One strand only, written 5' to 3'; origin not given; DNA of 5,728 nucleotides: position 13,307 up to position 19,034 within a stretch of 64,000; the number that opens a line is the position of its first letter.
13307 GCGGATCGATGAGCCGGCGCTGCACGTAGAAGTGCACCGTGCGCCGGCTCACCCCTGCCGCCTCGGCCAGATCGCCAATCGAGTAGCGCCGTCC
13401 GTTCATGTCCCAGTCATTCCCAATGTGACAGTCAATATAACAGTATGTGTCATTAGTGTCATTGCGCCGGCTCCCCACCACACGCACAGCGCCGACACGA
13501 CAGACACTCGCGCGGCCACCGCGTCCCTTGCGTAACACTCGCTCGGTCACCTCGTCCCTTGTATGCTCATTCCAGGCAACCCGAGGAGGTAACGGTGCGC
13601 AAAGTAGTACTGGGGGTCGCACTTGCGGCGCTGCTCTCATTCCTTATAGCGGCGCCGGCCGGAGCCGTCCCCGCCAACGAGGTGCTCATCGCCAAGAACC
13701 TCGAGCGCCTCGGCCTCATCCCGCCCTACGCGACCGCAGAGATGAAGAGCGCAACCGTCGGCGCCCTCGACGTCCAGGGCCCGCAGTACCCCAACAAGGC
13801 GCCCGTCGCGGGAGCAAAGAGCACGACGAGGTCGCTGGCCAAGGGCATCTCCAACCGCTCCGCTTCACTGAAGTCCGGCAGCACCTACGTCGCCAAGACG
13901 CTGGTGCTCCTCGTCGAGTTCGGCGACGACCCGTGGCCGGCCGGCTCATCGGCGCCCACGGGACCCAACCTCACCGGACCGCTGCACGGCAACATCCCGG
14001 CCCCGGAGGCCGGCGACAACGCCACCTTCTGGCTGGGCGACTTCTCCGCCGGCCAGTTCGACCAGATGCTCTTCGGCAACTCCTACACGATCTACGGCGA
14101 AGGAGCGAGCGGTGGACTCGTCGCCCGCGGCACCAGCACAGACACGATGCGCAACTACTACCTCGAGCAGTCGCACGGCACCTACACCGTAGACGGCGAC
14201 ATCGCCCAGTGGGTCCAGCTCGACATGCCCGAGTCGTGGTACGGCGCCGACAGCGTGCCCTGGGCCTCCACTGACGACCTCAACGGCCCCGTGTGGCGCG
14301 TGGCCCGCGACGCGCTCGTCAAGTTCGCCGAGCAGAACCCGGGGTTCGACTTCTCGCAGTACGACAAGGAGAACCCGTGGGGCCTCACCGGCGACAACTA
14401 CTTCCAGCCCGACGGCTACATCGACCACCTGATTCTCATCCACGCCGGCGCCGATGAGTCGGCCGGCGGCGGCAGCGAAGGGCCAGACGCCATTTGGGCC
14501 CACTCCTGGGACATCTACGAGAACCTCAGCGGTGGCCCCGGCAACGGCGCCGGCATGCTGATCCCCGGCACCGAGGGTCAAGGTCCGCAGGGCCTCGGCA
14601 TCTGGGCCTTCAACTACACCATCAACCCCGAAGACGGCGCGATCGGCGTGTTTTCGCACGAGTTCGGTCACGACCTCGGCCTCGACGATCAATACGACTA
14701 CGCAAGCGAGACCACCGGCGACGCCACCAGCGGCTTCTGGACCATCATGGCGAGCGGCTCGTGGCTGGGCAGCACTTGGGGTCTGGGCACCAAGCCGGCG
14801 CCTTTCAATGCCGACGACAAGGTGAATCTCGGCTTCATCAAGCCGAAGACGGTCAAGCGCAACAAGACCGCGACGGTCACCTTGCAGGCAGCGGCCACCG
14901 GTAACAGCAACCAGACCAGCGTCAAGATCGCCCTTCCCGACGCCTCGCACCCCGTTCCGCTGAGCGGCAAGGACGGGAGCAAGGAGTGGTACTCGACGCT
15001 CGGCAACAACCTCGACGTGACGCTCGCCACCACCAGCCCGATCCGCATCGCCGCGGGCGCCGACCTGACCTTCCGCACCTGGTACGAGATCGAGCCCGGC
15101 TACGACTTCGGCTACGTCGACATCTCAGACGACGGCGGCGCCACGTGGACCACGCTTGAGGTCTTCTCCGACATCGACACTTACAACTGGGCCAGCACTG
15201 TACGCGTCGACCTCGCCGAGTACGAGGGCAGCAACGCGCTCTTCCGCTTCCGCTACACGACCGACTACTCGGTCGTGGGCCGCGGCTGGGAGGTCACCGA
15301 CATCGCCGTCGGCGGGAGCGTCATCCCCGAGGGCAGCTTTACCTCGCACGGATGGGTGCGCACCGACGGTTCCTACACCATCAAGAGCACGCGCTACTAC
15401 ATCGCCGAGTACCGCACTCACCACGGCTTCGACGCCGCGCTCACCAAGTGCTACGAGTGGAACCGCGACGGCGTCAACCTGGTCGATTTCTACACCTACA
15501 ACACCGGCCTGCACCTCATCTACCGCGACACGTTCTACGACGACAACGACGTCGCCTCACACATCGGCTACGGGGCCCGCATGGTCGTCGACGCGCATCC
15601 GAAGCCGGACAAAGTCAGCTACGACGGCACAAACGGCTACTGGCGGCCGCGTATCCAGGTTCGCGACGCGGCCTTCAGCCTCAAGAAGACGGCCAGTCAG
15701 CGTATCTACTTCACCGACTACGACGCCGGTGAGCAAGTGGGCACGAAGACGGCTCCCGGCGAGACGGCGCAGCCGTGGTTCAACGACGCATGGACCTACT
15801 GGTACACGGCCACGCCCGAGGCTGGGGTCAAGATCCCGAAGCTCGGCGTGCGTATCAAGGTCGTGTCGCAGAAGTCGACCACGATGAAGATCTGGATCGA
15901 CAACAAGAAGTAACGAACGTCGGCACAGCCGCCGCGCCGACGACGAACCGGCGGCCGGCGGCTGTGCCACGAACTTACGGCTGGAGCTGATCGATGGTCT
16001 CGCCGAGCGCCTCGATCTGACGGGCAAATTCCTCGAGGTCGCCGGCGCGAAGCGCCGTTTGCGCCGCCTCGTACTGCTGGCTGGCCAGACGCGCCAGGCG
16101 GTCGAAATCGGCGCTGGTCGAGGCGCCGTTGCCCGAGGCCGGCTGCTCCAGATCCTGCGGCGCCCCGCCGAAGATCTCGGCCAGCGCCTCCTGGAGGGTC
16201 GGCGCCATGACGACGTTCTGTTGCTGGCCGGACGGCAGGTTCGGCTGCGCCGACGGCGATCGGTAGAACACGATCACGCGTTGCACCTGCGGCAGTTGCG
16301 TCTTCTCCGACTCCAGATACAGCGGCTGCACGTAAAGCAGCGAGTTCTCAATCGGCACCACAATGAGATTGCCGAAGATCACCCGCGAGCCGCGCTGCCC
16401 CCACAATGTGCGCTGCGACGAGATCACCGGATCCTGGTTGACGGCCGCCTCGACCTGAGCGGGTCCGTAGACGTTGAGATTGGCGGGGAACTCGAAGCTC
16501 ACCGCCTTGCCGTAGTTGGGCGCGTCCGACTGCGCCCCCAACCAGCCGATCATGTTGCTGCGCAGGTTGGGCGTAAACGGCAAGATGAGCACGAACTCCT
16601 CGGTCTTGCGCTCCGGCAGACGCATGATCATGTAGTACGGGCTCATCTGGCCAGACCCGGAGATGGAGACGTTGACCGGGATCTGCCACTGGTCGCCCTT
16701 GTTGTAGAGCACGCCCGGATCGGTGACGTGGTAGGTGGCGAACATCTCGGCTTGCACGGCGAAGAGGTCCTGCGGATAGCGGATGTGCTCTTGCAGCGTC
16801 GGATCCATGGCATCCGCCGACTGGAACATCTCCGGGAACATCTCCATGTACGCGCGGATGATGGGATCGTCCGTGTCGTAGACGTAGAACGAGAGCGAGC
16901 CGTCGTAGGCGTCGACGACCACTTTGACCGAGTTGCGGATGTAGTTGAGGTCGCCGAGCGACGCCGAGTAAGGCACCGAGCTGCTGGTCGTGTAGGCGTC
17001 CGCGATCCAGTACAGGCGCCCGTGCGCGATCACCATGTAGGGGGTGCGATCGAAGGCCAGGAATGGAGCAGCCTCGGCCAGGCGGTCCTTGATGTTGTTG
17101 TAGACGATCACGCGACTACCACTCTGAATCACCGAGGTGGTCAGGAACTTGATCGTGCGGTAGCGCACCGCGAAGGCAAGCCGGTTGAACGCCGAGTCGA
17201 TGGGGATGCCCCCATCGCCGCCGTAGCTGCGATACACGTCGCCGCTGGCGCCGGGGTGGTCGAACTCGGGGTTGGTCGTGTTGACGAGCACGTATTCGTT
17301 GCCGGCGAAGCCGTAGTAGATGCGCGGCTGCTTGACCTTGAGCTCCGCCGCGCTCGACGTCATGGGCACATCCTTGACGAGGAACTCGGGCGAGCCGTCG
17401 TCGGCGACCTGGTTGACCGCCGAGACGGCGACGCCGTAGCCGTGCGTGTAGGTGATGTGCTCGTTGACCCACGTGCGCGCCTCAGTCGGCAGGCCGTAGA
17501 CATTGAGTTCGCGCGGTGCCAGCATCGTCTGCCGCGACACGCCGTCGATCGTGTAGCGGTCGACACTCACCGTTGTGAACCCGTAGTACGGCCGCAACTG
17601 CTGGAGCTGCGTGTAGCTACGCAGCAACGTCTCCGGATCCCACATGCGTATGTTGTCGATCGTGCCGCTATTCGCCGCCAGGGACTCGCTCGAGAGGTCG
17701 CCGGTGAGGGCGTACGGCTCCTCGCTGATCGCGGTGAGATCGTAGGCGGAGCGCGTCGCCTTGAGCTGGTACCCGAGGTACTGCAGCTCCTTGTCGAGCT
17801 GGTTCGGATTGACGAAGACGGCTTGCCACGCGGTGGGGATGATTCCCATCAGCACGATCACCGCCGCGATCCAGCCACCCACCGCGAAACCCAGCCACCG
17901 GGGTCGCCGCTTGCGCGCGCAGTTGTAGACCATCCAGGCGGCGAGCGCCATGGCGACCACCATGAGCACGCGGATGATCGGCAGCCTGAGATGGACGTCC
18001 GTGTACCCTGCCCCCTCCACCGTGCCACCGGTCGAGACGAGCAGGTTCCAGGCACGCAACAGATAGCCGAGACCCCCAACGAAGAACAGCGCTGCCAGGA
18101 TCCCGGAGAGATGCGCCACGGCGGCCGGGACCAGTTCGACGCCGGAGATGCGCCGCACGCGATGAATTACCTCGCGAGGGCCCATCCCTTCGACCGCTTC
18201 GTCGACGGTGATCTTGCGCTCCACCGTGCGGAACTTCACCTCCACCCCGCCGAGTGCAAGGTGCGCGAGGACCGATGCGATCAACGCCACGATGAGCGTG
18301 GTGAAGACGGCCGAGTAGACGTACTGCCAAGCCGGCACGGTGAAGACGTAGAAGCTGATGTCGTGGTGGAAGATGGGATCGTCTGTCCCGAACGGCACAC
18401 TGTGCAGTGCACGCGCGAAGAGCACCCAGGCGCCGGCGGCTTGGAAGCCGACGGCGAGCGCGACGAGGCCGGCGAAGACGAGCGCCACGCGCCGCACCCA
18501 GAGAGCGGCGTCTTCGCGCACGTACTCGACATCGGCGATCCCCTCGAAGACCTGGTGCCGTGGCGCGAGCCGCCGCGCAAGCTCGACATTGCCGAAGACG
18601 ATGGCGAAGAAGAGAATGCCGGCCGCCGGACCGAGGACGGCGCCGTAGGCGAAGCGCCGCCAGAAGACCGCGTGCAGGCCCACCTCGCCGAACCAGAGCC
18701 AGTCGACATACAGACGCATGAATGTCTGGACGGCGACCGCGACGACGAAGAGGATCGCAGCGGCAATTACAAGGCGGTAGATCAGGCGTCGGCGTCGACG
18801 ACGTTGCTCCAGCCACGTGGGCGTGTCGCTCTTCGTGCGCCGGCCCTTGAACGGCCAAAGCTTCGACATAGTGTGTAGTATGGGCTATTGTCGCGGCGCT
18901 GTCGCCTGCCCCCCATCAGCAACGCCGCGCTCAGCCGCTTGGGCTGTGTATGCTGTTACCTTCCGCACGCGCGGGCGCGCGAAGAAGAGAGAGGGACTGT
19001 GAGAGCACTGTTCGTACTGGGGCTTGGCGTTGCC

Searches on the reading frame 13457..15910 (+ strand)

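Call 68: search_protein_families(library=pfam, proteins=[window:13457-15910:+], max_evalue=0.00001)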
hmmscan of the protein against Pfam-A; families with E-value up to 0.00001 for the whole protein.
window:13457-15910:+ (818 aa): 3 families
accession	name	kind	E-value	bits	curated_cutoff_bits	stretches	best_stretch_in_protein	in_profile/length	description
PF05547.17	Peptidase_M6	-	1.4e-66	225.2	22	1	138-455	5-282/294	Immune inhibitor A peptidase M6, catalytic domain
PF20774.2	InhA-like_VEG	-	2.4e-26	93.3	27.6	1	643-807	3-151/158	Immune inhibitor A-like metallopeptidase, VEG domain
PF20773.4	InhA-like_MAM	-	1.3e-19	70.9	26.9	1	472-618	3-162/191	Immune inhibitor A-like, MAM domain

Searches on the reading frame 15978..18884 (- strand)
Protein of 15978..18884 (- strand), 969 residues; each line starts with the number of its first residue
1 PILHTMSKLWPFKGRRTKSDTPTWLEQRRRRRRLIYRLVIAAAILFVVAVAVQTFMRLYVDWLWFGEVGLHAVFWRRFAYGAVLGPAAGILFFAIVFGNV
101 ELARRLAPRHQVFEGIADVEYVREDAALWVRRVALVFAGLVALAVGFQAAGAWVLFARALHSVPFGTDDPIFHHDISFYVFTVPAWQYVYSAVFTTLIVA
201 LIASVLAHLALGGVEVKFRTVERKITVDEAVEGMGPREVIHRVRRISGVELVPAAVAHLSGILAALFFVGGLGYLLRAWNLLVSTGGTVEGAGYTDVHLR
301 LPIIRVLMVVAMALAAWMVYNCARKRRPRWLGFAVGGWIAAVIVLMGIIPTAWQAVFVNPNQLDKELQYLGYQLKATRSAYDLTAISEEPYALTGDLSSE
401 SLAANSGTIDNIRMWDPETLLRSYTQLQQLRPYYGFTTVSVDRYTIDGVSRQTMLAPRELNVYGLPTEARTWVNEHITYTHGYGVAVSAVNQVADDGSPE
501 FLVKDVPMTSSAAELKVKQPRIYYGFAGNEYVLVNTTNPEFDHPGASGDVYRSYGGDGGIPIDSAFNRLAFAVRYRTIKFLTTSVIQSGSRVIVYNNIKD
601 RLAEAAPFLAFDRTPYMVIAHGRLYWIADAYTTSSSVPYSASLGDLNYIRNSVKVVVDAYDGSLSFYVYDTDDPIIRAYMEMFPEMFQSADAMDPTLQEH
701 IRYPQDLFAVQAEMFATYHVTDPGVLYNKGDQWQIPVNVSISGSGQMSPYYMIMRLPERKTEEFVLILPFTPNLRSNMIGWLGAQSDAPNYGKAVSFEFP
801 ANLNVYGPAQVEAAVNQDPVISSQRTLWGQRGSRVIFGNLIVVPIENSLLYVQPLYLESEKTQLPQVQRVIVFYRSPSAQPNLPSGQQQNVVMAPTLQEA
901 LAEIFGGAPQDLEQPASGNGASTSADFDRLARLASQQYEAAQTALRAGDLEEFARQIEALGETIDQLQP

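Call 68: search_protein_families(library=pfam, proteins=[window:15978-18884:-], max_evalue=0.00001)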
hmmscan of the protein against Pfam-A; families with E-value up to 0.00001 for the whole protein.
window:15978-18884:- (969 aa): 1 family
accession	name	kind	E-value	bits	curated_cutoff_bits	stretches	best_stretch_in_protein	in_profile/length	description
PF03699.18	UPF0182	-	1e-272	907.3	27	1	39-828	2-770/770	Uncharacterised protein family (UPF0182)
